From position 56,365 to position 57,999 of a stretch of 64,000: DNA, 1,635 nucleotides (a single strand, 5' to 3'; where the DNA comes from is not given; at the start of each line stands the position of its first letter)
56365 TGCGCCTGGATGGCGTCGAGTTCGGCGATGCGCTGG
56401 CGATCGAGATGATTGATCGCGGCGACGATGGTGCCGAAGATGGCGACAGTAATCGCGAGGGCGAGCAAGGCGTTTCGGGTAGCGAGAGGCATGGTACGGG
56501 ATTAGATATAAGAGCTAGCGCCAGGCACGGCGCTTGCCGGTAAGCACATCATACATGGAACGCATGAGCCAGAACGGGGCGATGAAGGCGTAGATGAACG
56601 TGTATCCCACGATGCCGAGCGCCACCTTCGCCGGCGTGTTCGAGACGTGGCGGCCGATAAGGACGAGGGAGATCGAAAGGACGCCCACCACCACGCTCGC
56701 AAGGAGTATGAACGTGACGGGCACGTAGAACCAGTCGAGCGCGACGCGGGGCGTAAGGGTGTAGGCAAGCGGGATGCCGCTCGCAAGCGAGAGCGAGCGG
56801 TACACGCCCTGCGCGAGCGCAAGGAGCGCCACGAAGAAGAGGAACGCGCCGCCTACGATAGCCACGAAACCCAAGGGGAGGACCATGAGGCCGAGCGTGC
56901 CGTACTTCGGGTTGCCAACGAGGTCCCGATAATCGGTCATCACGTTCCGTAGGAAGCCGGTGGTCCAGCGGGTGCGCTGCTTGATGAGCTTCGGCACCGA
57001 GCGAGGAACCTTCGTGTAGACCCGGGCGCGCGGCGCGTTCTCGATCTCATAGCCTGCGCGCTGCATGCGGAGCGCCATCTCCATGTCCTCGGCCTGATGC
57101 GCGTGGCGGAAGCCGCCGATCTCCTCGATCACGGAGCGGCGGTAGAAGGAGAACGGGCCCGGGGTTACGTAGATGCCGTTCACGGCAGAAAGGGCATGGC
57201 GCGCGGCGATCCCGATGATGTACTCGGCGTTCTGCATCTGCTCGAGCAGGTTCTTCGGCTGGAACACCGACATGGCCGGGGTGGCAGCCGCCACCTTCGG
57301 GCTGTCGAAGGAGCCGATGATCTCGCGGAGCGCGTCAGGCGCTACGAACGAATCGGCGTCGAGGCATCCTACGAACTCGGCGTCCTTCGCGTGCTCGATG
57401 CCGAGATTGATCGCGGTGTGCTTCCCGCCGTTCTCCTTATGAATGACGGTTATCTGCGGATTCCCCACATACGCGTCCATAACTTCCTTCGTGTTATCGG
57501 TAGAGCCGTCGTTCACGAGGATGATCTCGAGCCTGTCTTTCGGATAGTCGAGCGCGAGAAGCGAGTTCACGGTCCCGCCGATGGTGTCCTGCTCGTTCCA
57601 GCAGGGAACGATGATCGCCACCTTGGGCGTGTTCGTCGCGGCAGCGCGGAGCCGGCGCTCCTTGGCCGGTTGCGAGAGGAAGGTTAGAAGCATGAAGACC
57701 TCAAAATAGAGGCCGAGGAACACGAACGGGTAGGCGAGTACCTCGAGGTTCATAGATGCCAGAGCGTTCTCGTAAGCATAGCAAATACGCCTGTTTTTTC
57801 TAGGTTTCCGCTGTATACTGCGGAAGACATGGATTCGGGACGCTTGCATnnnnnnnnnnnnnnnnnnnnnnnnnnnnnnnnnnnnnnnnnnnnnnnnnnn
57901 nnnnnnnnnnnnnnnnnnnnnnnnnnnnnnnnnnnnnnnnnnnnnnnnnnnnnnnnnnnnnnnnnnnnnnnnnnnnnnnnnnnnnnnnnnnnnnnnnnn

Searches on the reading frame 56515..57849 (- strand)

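Call 67: search_protein_families(library=pfam, proteins=[window:56515-57849:-], max_evalue=0.001)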
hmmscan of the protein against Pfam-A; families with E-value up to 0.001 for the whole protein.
window:56515-57849:- (444 aa): 7 families
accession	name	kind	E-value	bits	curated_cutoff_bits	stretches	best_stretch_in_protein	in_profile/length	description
PF00535.33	Glycos_transf_2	-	6.1e-34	117.8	23.3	1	79-245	2-168/168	Glycosyl transferase family 2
PF13641.12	Glyco_tranf_2_3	-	2.5e-33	116.4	27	1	75-298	1-230/230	Glycosyltransferase like family 2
PF13632.12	Glyco_trans_2_3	-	4.6e-29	102.1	27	1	161-365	3-174/198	Glycosyl transferase family group 2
PF13506.12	Glyco_transf_21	-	8.3e-15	55.1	21.7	1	145-296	20-173/174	Glycosyl transferase family 21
PF10111.15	Glyco_tranf_2_2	-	2.8e-08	34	27.3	1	79-277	2-214/276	Glycosyltransferase like family 2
PF03142.21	Chitin_synth_2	-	2.2e-06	27.1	27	0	154-239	199-287/527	Chitin synthase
PF13704.12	Glyco_tranf_2_4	-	0.00088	20.2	27.5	0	85-171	2-86/98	Glycosyl transferase family 2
